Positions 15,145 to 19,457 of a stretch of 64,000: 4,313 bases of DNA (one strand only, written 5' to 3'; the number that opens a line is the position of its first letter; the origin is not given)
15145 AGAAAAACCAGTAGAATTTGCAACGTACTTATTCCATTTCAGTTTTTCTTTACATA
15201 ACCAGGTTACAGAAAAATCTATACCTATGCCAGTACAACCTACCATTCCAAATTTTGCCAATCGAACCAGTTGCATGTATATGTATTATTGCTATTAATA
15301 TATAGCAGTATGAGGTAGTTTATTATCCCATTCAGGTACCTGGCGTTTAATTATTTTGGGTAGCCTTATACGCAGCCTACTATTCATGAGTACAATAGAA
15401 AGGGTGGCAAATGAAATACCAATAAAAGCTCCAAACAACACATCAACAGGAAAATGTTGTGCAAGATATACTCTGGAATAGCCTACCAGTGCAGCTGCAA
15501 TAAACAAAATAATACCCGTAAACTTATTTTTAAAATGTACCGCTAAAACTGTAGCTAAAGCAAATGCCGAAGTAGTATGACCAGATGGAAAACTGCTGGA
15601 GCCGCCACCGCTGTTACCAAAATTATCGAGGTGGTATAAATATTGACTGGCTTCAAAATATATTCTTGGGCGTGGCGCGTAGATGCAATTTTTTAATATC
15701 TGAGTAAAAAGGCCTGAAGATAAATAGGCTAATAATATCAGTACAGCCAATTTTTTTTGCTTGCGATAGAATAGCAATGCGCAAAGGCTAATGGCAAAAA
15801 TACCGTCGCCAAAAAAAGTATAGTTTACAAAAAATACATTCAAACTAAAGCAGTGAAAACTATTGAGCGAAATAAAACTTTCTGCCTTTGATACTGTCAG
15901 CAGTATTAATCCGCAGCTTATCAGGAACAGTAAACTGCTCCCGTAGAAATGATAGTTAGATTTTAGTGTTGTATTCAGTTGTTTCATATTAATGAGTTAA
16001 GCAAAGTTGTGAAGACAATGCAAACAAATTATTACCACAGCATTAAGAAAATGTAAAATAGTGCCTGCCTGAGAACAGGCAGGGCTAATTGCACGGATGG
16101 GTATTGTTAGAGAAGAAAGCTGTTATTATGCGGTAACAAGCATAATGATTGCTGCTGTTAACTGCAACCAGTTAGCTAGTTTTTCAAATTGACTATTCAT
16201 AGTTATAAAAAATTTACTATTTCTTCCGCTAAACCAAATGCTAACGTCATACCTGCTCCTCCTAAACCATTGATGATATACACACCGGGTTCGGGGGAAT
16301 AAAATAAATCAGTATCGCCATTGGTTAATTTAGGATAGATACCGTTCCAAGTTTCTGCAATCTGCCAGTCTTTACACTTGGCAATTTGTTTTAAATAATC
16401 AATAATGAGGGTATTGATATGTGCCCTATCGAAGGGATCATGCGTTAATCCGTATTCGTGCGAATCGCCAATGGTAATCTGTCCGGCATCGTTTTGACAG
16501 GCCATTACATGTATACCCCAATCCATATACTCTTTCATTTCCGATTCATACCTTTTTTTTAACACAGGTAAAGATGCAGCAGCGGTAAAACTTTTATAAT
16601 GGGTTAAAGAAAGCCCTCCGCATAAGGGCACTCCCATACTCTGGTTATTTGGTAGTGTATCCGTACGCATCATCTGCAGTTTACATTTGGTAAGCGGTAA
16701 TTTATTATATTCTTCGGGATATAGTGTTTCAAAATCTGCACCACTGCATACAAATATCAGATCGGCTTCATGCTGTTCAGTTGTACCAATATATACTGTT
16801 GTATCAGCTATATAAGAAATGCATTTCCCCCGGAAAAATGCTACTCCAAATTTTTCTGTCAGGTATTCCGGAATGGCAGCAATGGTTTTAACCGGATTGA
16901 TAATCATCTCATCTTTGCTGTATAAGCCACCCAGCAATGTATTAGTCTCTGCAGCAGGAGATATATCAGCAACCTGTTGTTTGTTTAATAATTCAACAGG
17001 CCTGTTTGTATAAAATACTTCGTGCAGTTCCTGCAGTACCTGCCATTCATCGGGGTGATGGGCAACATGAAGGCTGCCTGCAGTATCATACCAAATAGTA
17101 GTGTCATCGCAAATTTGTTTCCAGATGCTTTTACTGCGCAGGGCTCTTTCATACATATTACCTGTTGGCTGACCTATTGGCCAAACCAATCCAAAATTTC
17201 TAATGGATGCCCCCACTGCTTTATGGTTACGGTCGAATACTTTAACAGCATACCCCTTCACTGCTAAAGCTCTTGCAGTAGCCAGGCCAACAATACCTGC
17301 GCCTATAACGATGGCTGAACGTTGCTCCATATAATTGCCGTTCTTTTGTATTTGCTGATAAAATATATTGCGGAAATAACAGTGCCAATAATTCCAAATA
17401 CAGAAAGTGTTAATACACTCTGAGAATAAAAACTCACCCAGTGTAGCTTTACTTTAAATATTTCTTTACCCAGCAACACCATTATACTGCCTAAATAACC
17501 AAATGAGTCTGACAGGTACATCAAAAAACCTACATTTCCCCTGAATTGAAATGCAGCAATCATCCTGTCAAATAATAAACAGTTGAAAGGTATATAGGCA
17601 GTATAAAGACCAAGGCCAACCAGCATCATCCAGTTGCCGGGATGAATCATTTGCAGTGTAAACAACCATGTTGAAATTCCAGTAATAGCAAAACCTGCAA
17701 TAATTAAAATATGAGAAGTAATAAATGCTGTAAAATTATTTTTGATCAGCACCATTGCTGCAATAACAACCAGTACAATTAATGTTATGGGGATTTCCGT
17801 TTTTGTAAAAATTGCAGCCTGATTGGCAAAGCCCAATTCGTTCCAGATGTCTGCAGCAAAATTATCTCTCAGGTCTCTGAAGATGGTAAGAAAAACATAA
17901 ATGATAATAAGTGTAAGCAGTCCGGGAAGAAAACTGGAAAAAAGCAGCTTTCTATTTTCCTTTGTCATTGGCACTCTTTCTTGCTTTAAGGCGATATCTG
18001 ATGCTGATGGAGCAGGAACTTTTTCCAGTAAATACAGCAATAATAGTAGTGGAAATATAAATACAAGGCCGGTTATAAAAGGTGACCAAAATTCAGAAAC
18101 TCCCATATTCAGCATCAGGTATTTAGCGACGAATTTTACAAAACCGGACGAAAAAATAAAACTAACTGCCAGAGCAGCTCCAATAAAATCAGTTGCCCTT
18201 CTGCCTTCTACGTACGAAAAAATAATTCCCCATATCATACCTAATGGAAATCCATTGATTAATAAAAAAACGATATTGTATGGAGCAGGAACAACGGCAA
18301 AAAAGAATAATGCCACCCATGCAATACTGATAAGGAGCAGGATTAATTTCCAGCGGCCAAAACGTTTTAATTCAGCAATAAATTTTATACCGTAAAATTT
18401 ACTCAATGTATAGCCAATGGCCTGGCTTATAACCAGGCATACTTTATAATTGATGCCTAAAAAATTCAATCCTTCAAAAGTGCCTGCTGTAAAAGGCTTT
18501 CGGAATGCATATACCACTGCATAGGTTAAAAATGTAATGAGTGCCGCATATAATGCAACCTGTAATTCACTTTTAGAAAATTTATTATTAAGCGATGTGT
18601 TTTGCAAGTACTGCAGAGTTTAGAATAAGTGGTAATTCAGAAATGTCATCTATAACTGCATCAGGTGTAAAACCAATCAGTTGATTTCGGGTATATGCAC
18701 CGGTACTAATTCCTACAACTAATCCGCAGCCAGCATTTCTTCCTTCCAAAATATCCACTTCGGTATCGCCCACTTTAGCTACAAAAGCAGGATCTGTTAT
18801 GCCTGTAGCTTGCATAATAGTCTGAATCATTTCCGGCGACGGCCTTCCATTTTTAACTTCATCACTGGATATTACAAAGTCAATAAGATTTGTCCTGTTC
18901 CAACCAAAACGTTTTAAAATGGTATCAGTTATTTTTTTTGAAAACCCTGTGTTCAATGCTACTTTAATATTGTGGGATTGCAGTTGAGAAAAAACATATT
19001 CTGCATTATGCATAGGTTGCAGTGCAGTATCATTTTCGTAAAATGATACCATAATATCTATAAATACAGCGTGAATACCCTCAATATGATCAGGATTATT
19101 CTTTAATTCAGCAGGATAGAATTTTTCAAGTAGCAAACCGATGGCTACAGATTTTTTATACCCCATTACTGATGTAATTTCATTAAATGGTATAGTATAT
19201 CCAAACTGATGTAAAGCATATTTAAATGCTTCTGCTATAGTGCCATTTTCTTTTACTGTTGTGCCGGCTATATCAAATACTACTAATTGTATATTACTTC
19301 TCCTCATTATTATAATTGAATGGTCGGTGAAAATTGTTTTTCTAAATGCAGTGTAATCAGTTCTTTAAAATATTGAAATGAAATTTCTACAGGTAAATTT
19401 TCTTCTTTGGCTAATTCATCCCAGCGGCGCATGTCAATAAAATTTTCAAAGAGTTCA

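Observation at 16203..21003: PhnZ-like C-P oxygenase in an operon with no PhnY-type hydroxylase, combined with FAD oxidase, PhnX-like hydrolase, permease and an exported AP-superfamily enzyme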

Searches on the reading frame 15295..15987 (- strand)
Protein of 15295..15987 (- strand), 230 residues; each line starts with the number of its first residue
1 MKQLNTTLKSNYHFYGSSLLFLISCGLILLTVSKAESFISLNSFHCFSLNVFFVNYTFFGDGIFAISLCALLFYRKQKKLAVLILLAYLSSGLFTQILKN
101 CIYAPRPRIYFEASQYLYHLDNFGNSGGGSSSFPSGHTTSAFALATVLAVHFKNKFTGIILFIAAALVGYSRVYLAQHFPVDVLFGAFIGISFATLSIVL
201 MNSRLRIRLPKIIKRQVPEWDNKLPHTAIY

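Call 3: search_protein_families(library=pfam, proteins=[window:15295-15987:-], max_evalue=0.01)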
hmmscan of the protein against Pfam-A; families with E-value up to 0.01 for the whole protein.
window:15295-15987:- (230 aa): 3 families
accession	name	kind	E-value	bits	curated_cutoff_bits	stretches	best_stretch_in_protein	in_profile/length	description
PF01569.27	PAP2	-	8.7e-27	93.9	27.2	1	81-203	2-127/130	PAP2 superfamily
PF14378.12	PAP2_3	-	1.3e-10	41.8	27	1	65-191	44-185/190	PAP2 superfamily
PF14360.12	PAP2_C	-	0.00012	23.1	27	1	135-194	8-69/74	PAP2 superfamily C-terminal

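Call 4: search_protein_families(library=ncbifam, proteins=[window:15295-15987:-], max_evalue=0.01)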
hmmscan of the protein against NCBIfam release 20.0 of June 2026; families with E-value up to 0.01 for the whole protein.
window:15295-15987:- (230 aa): 3 families
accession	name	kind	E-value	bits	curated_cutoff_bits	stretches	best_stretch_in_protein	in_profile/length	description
NF047884.1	UdeprDiPSep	equivalog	1.2e-18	67.7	250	1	38-200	30-186/188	undecaprenyl-diphosphatase SepP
NF008813.0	PRK11837.1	equivalog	3.1e-11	43.6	229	1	76-194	56-165/202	undecaprenyl-diphosphate phosphatase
NF007975.0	PRK10699.1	equivalog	1.7e-07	30.9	261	1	132-206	158-235/254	phosphatidylglycerophosphatase B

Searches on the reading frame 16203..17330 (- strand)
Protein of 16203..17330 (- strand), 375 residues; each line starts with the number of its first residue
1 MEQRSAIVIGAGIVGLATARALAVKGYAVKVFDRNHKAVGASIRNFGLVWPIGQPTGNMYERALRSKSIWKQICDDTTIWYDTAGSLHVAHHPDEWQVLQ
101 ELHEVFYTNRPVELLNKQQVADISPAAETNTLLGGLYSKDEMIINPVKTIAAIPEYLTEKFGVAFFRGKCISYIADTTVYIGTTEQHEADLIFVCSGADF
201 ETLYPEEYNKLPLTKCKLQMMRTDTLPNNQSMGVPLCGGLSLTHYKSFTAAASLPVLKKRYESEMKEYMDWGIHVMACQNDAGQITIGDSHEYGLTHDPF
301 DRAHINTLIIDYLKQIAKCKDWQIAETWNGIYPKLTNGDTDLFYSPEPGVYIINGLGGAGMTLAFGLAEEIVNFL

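Call 3: search_protein_families(library=pfam, proteins=[window:16203-17330:-], max_evalue=0.01)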
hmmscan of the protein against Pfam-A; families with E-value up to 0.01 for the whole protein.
window:16203-17330:- (375 aa): 6 families
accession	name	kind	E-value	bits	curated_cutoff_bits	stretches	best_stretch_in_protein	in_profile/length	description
PF01266.30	DAO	-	1.8e-44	153.1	27.9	1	6-372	2-351/353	FAD dependent oxidoreductase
PF13450.12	NAD_binding_8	-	5.8e-06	26.9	21.9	1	8-41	1-33/68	NAD(P)-binding Rossmann-like domain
PF02737.24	3HCDH_N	-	0.00092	19.6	22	1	7-43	3-39/180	3-hydroxyacyl-CoA dehydrogenase, NAD binding domain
PF03446.21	NAD_binding_2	-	0.0025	18.3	21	0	8-42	4-38/161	NAD binding domain of 6-phosphogluconate dehydrogenase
PF03721.20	UDPG_MGDP_dh_N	-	0.0047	16.9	27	0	8-40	5-37/187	UDP-glucose/GDP-mannose dehydrogenase family, NAD binding domain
PF01262.27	AlaDh_PNT_C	-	0.0062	16.4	23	0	5-38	30-63/214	Alanine dehydrogenase/PNT, C-terminal domain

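Call 4: search_protein_families(library=ncbifam, proteins=[window:16203-17330:-], max_evalue=0.01)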
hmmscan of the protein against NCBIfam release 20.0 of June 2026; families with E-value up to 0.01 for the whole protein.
window:16203-17330:- (375 aa): 55 families (the best 25 are shown)
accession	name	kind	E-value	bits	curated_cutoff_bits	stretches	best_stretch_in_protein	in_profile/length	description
TIGR03364.1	HpnW_proposed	hypoth_equivalog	1e-122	409.7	285.1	1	6-370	3-365/365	TIGR03364 family FAD-dependent oxidoreductase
TIGR02352.1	thiamin_ThiO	equivalog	2.7e-27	95.8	250.8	1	7-227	2-229/351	glycine oxidase ThiO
TIGR03197.1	MnmC_Cterm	equivalog_domain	1.6e-19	70.3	174.2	1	6-243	2-244/400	FAD-dependent 5-carboxymethylaminomethyl-2-thiouridine(34) oxidoreductase MnmC1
NF002480.1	PRK01747.1-1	equivalog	1e-15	57.2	540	1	2-243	247-493/645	bifunctional tRNA (5-methylaminomethyl-2-thiouridine)(34)-methyltransferase MnmC2/FAD-dependent 5-carboxymethylaminomethyl-2-thiouridine(34)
NF008726.1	PRK11728.1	equivalog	9.1e-13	47.8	299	1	6-198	3-200/389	L-2-hydroxyglutarate oxidase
NF001933.0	PRK00711.1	subfamily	7.9e-11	41.6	383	1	7-47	4-45/429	D-amino acid dehydrogenase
NF050086.1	pipecolate_AmaA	exception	4e-10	38.9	600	1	5-155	27-190/425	L-pipecolate oxidase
NF033460.1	glycerol3P_ox_II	equivalog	2.1e-07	30.4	460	1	7-168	5-172/361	type 2 glycerol-3-phosphate oxidase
NF009074.0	PRK12409.1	equivalog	3.5e-07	29.7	494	1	6-45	4-44/410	D-amino acid dehydrogenase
TIGR02734.1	crtI_fam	subfamily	3.2e-06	26.1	238.1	1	6-40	1-35/504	phytoene desaturase family protein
NF042421.1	hydcarot_desat_CrtD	equivalog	6.5e-06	24.9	500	1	5-40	3-38/487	1-hydroxycarotenoid 3,4-desaturase CrtD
NF008425.0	PRK11259.1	equivalog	1e-05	24.7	257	1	3-208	4-212/377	N-methyl-L-tryptophan oxidase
NF045599.1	bili_reduct_long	exception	1.1e-05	23.9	750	1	2-40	380-418/641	bilirubin reductase, long form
NF045637.1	carotdesatCrtDProt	equivalog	1.3e-05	23.9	580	1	7-45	2-39/485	1-hydroxycarotenoid 3,4-desaturase CrtD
NF002481.1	PRK01747.1-2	equivalog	2.7e-05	23.2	600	1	4-72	239-313/611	bifunctional tRNA (5-methylaminomethyl-2-thiouridine)(34)-methyltransferase MnmC2/FAD-dependent 5-carboxymethylaminomethyl-2-thiouridine(34)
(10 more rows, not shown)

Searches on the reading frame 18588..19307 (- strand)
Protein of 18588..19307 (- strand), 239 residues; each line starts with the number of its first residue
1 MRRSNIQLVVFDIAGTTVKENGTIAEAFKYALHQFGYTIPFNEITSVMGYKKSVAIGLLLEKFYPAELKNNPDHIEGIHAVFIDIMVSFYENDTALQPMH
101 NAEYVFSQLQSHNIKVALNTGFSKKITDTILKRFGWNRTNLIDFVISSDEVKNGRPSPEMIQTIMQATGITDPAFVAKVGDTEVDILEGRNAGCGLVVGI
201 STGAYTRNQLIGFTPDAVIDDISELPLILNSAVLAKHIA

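Call 3: search_protein_families(library=pfam, proteins=[window:18588-19307:-], max_evalue=0.01)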
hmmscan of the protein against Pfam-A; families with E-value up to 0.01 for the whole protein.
window:18588-19307:- (239 aa): 3 families
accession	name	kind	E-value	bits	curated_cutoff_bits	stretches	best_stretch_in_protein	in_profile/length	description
PF13419.12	HAD_2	-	3.4e-21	76.6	23.8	1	9-196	1-175/178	Haloacid dehalogenase-like hydrolase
PF00702.32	Hydrolase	-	7.7e-19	69.3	26.4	1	6-193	1-191/191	haloacid dehalogenase-like hydrolase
PF13242.12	Hydrolase_like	-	2.5e-08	34.1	22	1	154-225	3-75/75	HAD-hyrolase-like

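Call 4: search_protein_families(library=ncbifam, proteins=[window:18588-19307:-], max_evalue=0.01)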
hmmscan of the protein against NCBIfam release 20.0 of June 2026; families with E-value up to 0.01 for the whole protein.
window:18588-19307:- (239 aa): 28 families (the best 25 are shown)
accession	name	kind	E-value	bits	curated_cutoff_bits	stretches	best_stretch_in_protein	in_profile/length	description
TIGR03351.1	PhnX-like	hypoth_equivalog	2.3e-54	184.7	218.9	1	6-229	1-219/220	phosphonatase-like hydrolase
TIGR01422.2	phosphonatase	equivalog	8.2e-31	107.2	220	1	6-203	1-202/251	phosphonoacetaldehyde hydrolase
NF009804.0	PRK13288.1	equivalog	4.8e-18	65.4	218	1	5-230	2-211/215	pyrophosphatase PpaX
NF009695.0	PRK13222.1-2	equivalog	9.9e-18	64.4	225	1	4-230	4-223/226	phosphoglycolate phosphatase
TIGR01449.2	PGP_bact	equivalog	1.5e-14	54.1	180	1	9-228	1-212/213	phosphoglycolate phosphatase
TIGR01454.1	AHBA_synth_RP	hypoth_equivalog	9.6e-14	51.5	246.65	1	101-225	79-199/205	AHBA synthesis associated protein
TIGR02009.1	PGMB-YQAB-SF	subfamily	2.2e-13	50.8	153.35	1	8-194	3-181/186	beta-phosphoglucomutase family hydrolase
NF009697.0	PRK13222.1-4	equivalog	1.2e-12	47.6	327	1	4-231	5-224/232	phosphoglycolate phosphatase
NF009694.0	PRK13222.1-1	equivalog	1.7e-09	37.3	415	1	105-225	119-235/252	phosphoglycolate phosphatase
TIGR02252.1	DREG-2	subfamily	5.3e-09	36.1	155.2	1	80-194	88-199/203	HAD hydrolase, REG-2-like, family IA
TIGR01549.1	HAD-SF-IA-v1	subfamily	1.7e-08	35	23.3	1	114-193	77-149/149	HAD-IA family hydrolase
NF053653.1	InDiPhoBT2121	equivalog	7.8e-08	32.1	245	1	7-225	2-211/216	inorganic diphosphatase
NF009696.0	PRK13222.1-3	equivalog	5.8e-07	29.4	359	1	102-232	92-219/223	N-acetylmuramic acid 6-phosphate phosphatase MupP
NF008087.0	PRK10826.1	equivalog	1.1e-06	28.4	191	1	3-171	4-164/222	hexitol phosphatase HxpB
TIGR01548.1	HAD-SF-IA-hyp1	hypoth_equivalog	1.8e-06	27.6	140.2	1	105-192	114-197/197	TIGR01548 family HAD-type hydrolase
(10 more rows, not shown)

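Call 39: search_solved_structures(query=window:18588-19307:-, max_evalue=0.00001, show_alignments=1)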
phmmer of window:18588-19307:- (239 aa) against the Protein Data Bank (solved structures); distinct sequences matched with E-value up to 0.00001: 8.
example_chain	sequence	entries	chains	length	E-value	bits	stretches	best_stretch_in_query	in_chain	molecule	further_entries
2iof_A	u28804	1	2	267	1.5e-15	60.6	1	2-204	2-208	Phosphonoacetaldehyde hydrolase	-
1rql_A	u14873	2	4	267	2.6e-15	59.8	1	2-204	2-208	Phosphonoacetaldehyde Hydrolase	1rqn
2ioh_A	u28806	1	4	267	3.5e-15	59.4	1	2-204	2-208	Phosphonoacetaldehyde hydrolase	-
1fez_A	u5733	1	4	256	1.4e-14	57.4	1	6-204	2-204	PHOSPHONOACETALDEHYDE HYDROLASE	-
1swv_A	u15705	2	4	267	1.9e-14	57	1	2-204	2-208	phosphonoacetaldehyde hydrolase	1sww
1rdf_A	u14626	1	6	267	2.8e-14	56.5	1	2-204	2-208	phosphonoacetaldehyde hydrolase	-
2nyv_A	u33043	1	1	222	1.1e-06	31.6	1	6-214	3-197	Phosphoglycolate phosphatase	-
2yy6_A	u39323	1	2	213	2.2e-06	30.6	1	7-214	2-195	phosphoglycolate phosphatase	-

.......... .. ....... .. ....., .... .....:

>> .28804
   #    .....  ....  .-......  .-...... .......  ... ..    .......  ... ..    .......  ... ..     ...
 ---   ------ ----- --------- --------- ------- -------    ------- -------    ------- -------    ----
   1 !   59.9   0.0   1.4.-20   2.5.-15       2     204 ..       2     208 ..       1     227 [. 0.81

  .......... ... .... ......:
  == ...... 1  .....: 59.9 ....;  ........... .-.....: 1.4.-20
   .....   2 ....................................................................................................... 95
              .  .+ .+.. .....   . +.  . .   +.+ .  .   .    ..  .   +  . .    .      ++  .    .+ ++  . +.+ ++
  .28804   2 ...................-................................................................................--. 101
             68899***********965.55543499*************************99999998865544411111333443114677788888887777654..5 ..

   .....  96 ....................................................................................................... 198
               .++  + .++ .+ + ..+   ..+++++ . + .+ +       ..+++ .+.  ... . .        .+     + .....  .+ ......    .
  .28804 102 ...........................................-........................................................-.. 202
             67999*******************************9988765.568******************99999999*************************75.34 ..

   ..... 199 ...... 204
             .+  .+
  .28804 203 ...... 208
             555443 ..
